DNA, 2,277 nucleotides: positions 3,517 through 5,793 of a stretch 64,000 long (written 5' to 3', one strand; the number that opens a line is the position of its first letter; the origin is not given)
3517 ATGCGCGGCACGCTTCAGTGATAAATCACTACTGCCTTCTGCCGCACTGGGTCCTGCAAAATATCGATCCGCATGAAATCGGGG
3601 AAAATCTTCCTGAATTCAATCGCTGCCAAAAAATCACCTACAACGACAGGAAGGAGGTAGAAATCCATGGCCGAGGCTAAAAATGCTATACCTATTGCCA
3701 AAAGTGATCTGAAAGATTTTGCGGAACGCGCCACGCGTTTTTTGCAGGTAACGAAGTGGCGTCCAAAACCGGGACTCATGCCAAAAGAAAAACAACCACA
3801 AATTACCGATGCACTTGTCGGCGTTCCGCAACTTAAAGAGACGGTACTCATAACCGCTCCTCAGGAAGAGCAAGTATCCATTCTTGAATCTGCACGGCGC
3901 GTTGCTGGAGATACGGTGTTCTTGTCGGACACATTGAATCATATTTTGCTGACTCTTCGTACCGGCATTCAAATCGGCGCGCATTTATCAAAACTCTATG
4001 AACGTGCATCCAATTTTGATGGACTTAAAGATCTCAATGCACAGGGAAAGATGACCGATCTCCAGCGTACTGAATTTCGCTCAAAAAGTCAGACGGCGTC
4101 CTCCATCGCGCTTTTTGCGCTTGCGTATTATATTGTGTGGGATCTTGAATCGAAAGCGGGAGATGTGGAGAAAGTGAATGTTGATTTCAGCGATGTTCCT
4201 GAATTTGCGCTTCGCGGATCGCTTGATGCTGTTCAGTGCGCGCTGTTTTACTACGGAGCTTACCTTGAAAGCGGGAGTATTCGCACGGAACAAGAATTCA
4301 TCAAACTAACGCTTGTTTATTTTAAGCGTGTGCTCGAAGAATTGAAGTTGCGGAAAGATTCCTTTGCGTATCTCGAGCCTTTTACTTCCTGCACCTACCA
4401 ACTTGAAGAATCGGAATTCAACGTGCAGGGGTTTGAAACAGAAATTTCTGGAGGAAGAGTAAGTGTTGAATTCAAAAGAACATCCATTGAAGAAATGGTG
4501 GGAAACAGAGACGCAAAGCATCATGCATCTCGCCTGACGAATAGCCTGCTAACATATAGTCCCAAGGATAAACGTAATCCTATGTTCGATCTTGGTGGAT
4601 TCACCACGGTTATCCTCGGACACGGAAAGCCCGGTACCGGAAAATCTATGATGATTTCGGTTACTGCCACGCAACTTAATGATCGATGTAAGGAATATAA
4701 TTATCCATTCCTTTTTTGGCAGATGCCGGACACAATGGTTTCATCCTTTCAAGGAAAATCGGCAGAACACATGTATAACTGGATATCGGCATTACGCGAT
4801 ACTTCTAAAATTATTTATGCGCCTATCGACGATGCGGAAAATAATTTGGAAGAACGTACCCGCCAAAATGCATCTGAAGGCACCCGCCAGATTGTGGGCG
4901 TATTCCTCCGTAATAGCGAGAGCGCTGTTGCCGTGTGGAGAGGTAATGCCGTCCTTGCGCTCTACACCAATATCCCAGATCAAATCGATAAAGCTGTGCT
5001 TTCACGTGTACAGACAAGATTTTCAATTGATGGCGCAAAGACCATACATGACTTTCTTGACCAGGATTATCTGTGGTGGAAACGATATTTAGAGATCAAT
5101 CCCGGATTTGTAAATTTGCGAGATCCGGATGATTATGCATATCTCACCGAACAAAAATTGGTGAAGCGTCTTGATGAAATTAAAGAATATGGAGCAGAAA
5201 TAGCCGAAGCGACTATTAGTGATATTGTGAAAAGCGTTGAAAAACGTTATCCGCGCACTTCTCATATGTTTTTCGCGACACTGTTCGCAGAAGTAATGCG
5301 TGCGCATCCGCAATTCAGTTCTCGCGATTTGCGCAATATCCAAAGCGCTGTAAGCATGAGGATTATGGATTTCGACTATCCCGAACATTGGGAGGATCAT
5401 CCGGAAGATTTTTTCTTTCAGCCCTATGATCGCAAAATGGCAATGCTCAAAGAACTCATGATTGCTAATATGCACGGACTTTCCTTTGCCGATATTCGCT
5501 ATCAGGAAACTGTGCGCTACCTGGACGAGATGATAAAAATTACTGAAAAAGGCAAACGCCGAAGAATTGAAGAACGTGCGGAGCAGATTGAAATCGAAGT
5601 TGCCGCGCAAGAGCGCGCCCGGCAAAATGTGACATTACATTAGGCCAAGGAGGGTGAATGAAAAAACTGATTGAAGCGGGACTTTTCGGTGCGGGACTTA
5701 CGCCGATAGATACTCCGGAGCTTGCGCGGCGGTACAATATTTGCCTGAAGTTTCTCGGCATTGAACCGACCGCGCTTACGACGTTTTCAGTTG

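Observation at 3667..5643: AAA+ ATPase with Vps4/katanin-like second region of homology, a D-D Walker B and large flanking domains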

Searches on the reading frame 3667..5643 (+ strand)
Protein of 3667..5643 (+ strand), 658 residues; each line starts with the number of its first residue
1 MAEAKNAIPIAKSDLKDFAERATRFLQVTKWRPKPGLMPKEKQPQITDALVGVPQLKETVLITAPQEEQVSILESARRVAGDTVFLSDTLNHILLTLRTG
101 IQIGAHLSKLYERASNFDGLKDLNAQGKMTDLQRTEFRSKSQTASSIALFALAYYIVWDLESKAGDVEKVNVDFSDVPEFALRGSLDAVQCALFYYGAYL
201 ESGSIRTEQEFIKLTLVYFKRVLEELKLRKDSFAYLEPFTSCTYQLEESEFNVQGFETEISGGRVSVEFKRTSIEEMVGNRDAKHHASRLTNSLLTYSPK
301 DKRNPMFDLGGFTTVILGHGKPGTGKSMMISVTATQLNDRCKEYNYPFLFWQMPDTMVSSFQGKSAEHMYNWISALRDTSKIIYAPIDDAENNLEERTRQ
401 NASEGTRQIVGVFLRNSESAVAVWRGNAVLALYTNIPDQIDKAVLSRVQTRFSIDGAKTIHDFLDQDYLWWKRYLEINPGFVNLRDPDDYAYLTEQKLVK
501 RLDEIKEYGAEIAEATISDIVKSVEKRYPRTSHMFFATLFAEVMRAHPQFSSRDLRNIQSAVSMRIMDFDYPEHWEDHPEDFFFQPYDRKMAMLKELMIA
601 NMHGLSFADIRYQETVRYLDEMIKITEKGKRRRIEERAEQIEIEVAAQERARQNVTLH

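Call 3: search_protein_families(library=pfam, proteins=[window:3667-5643:+], max_evalue=0.01)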
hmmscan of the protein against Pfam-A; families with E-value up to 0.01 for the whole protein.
window:3667-5643:+ (658 aa): 3 families
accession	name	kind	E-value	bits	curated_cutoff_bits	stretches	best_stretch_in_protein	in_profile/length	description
PF00004.35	AAA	-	7.5e-12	46.3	21.2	1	317-454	2-129/131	ATPase family associated with various cellular activities (AAA)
PF24883.2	NPHP3_N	-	0.0025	18.5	24.8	1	315-389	24-96/164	Nephrocystin 3, N-terminal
PF25201.1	nSTAND6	-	0.0085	16.6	27.7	0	497-564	66-133/148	Novel STAND NTPase 6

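Call 4: search_protein_families(library=ncbifam, proteins=[window:3667-5643:+], max_evalue=0.01)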
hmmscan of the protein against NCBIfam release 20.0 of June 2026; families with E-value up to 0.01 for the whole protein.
window:3667-5643:+ (658 aa): 1 family
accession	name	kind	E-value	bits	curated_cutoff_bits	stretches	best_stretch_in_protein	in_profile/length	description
NF042959.1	IteA_antiphage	equivalog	0.0017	17.6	510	1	312-452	124-250/367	anti-phage ATPase IteA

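Call 5: search_solved_structures(query=window:3667-5643:+, max_evalue=0.01, show_alignments=3)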
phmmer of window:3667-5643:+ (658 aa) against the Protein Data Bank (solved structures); distinct sequences matched with E-value up to 0.01: 15.
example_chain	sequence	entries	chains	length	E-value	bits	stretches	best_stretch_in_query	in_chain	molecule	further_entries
6lk0_A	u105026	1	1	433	7.9e-05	24.4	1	282-451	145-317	Pachytene checkpoint protein 2 homolog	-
5vq9_D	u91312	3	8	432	0.00015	23.5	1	282-451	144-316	Pachytene checkpoint protein 2 homolog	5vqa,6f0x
7l9p_A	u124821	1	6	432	0.00015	23.5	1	282-451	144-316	Pachytene checkpoint protein 2 homolog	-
5wc2_A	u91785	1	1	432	0.00022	22.9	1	282-451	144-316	Pachytene checkpoint protein 2 homolog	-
1xwi_A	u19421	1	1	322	0.00023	22.9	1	316-454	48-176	SKD1 protein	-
2zam_A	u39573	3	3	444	0.00036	22.2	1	316-454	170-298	Vacuolar protein sorting-associating protein 4B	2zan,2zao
7l9x_A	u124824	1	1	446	0.00041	22.1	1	316-454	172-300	Vacuolar protein sorting-associated protein 4B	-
2rko_A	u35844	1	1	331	0.0026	19.4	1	313-454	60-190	Vacuolar protein sorting-associated protein 4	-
6bmf_A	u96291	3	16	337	0.0026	19.4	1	313-454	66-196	Vacuolar protein sorting-associated protein 4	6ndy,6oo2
5uie_A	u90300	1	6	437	0.0032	19.1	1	313-454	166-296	Vacuolar protein sorting-associated protein 4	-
3eie_A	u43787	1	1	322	0.0037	18.9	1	313-454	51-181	Vacuolar protein sorting-associated protein 4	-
3eih_A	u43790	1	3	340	0.004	18.8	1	313-454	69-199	Vacuolar protein sorting-associated protein 4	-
2qp9_X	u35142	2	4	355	0.0044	18.6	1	313-454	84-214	Vacuolar protein sorting-associated protein 4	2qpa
5xmi_A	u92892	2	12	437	0.0048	18.5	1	313-454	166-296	Vacuolar protein sorting-associated protein 4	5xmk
6ap1_A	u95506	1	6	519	0.0062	18.2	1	313-454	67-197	Vacuolar protein sorting-associated protein 4,Protein hcp1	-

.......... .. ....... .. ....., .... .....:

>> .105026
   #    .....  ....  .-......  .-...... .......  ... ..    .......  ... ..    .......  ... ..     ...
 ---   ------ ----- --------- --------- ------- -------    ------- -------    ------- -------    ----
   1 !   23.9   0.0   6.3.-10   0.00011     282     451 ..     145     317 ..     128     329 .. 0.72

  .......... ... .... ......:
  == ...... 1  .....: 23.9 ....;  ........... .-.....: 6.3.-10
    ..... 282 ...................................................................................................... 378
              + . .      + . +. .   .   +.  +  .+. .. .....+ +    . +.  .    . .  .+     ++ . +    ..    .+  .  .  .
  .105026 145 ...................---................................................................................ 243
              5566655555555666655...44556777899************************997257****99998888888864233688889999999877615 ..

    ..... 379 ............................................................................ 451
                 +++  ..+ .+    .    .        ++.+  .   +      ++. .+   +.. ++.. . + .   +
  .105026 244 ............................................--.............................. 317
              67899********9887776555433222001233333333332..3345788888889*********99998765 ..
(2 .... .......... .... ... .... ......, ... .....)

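Call 6: search_protein_families(library=padloc, proteins=[window:3667-5643:+], max_evalue=0.01)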
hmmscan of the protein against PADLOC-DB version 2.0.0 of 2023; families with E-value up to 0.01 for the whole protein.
window:3667-5643:+ (658 aa): 3 families
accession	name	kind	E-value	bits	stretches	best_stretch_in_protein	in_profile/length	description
PDLC04232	IetA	-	0.00078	16.9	1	316-463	119-254/330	-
PDLC02196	IetA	-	0.0014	16.1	1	315-377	124-178/374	-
PDLC00915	TRIP13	-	0.0033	14.9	0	315-369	65-118/302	TRIP13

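Call 7: find_homologous_proteins(query=window:3667-5643:+, max_evalue=0.001)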
Query window:3667-5643:+ (658 aa): 1387 proteins with E <= 0.001 among 8000 candidates; the best 120 are listed.
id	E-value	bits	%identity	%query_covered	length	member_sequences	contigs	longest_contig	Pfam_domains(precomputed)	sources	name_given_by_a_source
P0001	0.0e+0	1487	100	100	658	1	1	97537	PF00004.36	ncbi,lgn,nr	ncbi:MAG: AAA family ATPase [Candidatus Sungbacteria bacterium]|nr:AAA family ATPase [Candidatus Sun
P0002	0.0e+0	1214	79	100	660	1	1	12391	PF00004.36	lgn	-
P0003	0.0e+0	1174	77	100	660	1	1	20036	PF00004.36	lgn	-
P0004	6.8e-274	928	62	99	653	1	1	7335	PF00004.36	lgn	-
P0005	1.1e-265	901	60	98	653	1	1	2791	PF00004.36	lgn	-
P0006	1.5e-234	798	54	98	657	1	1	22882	PF00004.36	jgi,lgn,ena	-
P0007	1.0e-218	746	53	98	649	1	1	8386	PF00004.36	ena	-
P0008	2.9e-217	741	52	98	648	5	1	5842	PF00004.36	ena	-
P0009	8.0e-217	740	52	98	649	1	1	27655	PF00004.36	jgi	jgi:hypothetical protein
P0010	2.7e-215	735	52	98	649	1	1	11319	PF00004.36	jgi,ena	-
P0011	3.0e-214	731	51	99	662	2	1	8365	PF00004.36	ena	-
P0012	8.9e-209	713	49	99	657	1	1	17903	PF00004.36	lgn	-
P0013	1.4e-207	709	48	96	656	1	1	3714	PF00004.36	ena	-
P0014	2.2e-206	705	49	96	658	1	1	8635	PF00004.36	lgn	-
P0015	3.4e-205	701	51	98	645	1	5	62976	PF00004.36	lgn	-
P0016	3.0e-203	695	50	99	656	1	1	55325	PF00004.36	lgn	-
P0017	9.6e-203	693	49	98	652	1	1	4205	PF00004.36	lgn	-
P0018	3.7e-202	691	49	96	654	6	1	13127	PF00004.36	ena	-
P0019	4.1e-202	691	49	99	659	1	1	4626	PF00004.36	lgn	-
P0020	8.4e-202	690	49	100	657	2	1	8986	PF00004.36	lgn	-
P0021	9.0e-202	690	49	99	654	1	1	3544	PF00004.36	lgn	-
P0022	1.4e-201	689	49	98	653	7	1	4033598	PF00004.36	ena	-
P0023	2.7e-201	688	47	99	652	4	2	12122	PF00004.36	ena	-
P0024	5.0e-201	687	49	99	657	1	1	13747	PF00004.36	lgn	-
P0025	2.5e-200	685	47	99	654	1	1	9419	PF00004.36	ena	-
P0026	8.8e-200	683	48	99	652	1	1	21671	PF00004.36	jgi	jgi:hypothetical protein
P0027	1.7e-199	682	49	99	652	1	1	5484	PF00004.36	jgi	jgi:hypothetical protein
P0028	2.9e-199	682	48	97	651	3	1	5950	PF00004.36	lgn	-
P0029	3.3e-199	681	49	99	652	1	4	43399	PF00004.36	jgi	jgi:hypothetical protein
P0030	6.0e-199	681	50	98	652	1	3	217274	PF00004.36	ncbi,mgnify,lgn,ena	ncbi:MAG: AAA family ATPase [Patescibacteria group bacterium]|mgnify:CR=1 FL=1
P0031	1.5e-198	679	49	99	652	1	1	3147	PF00004.36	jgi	jgi:hypothetical protein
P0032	2.0e-198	679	49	99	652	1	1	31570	PF00004.36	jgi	jgi:hypothetical protein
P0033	6.8e-198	677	48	98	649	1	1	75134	PF00004.36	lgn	-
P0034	7.1e-198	677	49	97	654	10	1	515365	PF00004.36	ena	-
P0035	1.3e-197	676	48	98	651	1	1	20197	PF00004.36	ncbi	-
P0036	2.4e-197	675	48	99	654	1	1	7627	PF00004.36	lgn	-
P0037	9.3e-197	673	47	98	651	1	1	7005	PF00004.36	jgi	jgi:ATPase family associated with various cellular activities (AAA)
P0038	1.1e-196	673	48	98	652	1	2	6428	PF00004.36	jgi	jgi:ATPase family associated with various cellular activities (AAA)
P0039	1.3e-196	673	47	98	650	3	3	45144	PF00004.36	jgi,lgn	jgi:hypothetical protein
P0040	2.0e-196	672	48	99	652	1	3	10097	PF00004.36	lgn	-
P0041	2.9e-196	672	48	99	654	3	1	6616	PF00004.36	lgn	-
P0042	3.0e-196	672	48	98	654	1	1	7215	PF00004.36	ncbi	-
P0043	1.0e-195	670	48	97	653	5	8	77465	PF00004.36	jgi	jgi:hypothetical protein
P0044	3.0e-195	668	48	96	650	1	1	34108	PF00004.36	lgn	-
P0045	1.0e-194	667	47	98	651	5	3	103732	PF00004.36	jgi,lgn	jgi:hypothetical protein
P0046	1.4e-194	666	47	99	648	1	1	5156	PF00004.36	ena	-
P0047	2.3e-194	665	48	99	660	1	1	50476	PF00004.36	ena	-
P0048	1.8e-193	662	47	96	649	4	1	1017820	PF00004.36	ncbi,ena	-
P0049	3.2e-193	662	47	99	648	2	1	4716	PF00004.36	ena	-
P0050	6.5e-193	661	47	98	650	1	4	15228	PF00004.36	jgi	jgi:hypothetical protein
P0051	9.5e-193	660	47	99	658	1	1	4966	PF00004.36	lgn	-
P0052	3.2e-192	658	48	98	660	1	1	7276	PF00004.36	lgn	-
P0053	4.7e-192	658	47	99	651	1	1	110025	PF00004.36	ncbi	-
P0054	2.5e-191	655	47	99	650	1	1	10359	PF00004.36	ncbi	-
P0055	3.4e-191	655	47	99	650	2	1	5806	PF00004.36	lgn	-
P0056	5.5e-191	654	48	99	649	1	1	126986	PF00004.36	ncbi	-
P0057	7.7e-190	650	46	99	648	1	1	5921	PF00004.36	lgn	-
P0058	1.2e-189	650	46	98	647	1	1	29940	PF00004.36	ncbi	ncbi:MAG: AAA family ATPase [Trueperaceae bacterium]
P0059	1.8e-189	649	47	98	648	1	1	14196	PF00004.36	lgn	-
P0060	1.9e-189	649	47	98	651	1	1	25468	PF00004.36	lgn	-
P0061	1.3e-188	646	47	99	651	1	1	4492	PF00004.36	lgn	-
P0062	2.2e-188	646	46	99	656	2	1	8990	PF00004.36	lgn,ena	-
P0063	4.5e-188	645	47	99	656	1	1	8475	PF00004.36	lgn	-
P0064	8.4e-188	644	45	98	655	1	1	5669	PF00004.36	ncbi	-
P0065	2.0e-187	642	46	99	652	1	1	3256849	PF00004.36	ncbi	ncbi:MAG: AAA family ATPase [Bdellovibrionota bacterium]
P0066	2.1e-187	642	46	99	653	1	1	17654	PF00004.36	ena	-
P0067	4.1e-187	641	46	99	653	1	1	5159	PF00004.36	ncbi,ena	-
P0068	9.0e-187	640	46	99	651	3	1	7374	PF00004.36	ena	-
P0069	1.6e-186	639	51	87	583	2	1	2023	PF00004.36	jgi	jgi:hypothetical protein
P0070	4.2e-186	638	45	99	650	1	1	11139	PF00004.36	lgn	-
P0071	1.3e-185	636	45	98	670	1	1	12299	PF00004.36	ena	-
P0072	6.1e-185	634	45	99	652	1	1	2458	PF00004.36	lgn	-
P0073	1.1e-184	633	46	99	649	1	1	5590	PF00004.36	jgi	jgi:hypothetical protein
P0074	1.1e-184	633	45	98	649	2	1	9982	PF00004.36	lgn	-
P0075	2.1e-184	633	46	99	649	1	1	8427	PF00004.36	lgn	-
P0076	5.0e-184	631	45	98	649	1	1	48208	PF00004.36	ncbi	-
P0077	6.2e-184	631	45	99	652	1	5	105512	PF00004.36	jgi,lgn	jgi:hypothetical protein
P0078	1.1e-183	630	47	100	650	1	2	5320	PF00004.36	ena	-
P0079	2.2e-183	629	45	99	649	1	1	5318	PF00004.36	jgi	-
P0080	2.7e-183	629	44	98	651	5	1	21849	PF00004.36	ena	-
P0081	8.3e-183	627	47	97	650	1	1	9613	PF00004.36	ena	-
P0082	1.1e-182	627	45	98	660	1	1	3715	PF00004.36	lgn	-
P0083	3.9e-182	625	50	85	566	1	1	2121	PF00004.36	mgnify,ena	mgnify:FL=1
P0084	9.7e-182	624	45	99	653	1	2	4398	PF00004.36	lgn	-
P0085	1.9e-181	623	47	99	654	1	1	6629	PF00004.36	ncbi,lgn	-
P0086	3.0e-181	622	47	96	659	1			PF00004.36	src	-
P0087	4.0e-181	622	45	98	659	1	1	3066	PF00004.36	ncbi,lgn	-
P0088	5.7e-181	621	51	83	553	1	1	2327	PF00004.36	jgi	jgi:hypothetical protein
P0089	3.1e-180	619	46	98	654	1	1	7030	PF00004.36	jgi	jgi:hypothetical protein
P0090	4.2e-180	618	44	98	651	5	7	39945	PF00004.36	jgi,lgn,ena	-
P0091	5.6e-180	618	44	98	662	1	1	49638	PF00004.36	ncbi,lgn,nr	ncbi:MAG: AAA family ATPase [Bacteroidetes bacterium]|nr:AAA family ATPase [Bacteroidota bacterium]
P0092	1.8e-179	616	43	98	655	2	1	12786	PF00004.36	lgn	-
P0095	4.7e-179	615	43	98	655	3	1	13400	PF00004.36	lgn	-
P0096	6.9e-179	614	44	99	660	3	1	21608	PF00004.36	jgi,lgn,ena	-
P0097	9.1e-179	614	46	99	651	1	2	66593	PF00004.36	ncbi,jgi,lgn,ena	ncbi:MAG: AAA family ATPase [Candidatus Buchananbacteria bacterium]|jgi:uncharacterized protein CbrC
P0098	1.3e-178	613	44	98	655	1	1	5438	PF00004.36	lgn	-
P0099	1.4e-178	613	44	98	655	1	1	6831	PF00004.36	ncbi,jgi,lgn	ncbi:MAG: hypothetical protein ACI959_000997 [Limisphaerales bacterium]|jgi:hypothetical protein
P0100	2.3e-178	613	43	98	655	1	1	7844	PF00004.36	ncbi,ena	-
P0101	6.1e-178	611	44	99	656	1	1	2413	PF00004.36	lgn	-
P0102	1.1e-177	610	44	98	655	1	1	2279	PF00004.36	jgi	-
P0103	1.5e-177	610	44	98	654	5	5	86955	PF00004.36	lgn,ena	-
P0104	3.6e-177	609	44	98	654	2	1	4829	PF00004.36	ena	-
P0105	3.9e-177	608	45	99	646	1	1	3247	PF00004.36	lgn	-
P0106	1.4e-176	607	44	98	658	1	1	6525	PF00004.36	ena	-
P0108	8.1e-176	604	45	99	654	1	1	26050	PF00004.36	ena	-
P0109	1.0e-175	604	49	82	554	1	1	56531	PF00004.36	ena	-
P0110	1.1e-175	604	43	99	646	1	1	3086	PF00004.36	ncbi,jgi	jgi:hypothetical protein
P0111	1.5e-175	603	43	98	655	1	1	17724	PF00004.36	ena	-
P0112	3.5e-175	602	44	96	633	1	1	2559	PF00004.36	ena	-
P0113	1.3e-174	600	43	98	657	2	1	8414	PF00004.36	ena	-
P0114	2.0e-174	600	43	98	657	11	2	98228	PF00004.36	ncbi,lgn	-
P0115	3.4e-174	599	43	98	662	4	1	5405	PF00004.36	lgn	-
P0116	9.6e-174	597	43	98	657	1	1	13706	PF00004.36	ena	-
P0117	1.3e-173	597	43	98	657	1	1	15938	PF00004.36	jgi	-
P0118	1.5e-173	597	43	98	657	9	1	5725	PF00004.36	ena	-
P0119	1.8e-173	596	43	98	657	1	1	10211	PF00004.36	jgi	-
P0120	2.2e-173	596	45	95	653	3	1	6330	PF00004.36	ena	-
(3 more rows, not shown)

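Call 10: find_encoding_contigs(protein=P0065, flank=10000, max_places=2)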
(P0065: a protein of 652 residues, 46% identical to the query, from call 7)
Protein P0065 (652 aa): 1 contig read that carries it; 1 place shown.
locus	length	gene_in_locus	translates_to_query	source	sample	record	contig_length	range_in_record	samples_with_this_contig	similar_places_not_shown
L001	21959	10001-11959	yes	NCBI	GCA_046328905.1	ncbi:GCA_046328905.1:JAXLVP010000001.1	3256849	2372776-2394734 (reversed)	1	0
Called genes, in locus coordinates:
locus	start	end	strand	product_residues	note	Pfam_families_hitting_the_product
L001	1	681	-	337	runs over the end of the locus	PF03741:TerC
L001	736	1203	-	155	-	PF05099:TerB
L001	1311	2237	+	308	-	PF00126:HTH_1, PF03466:LysR_substrate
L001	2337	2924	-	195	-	PF05962:HutD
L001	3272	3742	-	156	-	PF02985:HEAT (faint), PF13646:HEAT_2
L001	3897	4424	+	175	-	PF01058:Oxidored_q6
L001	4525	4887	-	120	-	-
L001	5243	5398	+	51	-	-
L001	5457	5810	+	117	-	-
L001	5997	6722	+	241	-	PF13398:Peptidase_M50B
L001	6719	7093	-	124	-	-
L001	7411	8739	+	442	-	-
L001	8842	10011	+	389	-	-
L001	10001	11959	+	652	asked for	PF00004:AAA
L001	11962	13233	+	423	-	PF20343:DUF6638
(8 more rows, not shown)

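Call 11: find_encoding_contigs(protein=P0022, flank=10000, max_places=2)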
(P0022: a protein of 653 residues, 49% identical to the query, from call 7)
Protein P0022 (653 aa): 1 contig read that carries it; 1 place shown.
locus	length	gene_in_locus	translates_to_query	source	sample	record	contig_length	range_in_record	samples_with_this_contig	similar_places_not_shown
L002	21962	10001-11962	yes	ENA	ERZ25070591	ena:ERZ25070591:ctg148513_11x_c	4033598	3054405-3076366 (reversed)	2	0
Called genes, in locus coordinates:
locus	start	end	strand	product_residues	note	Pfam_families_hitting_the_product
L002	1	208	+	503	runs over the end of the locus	PF00478:IMPDH, PF03060:NMO (faint), PF00571:CBS, PF01070:FMN_dh (weak)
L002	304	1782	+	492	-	PF18998:Flg_new_2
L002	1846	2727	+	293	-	PF00480:ROK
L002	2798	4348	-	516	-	PF00082:Peptidase_S8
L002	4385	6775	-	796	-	PF17874:TPR_MalT (faint), PF00515:TPR_1 (faint), PF07719:TPR_2 (faint), PF13181:TPR_8 (faint), PF13424:TPR_12 (faint)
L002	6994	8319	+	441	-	-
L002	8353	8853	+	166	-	-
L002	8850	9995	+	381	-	-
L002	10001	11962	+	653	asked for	PF00004:AAA (weak)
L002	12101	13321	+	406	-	PF20343:DUF6638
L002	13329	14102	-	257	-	PF00583:Acetyltransf_1 (weak), PF13508:Acetyltransf_7 (weak)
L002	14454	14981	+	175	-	PF02482:Ribosomal_S30AE, PF16321:Ribosom_S30AE_C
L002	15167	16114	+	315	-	PF00294:PfkB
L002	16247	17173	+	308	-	PF14684:Tricorn_C1, PF03572:Peptidase_S41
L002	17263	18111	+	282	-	PF00753:Lactamase_B, PF19583:ODP (weak), PF23023:Anti-Pycsar_Apyc1 (weak), PF12706:Lactamase_B_2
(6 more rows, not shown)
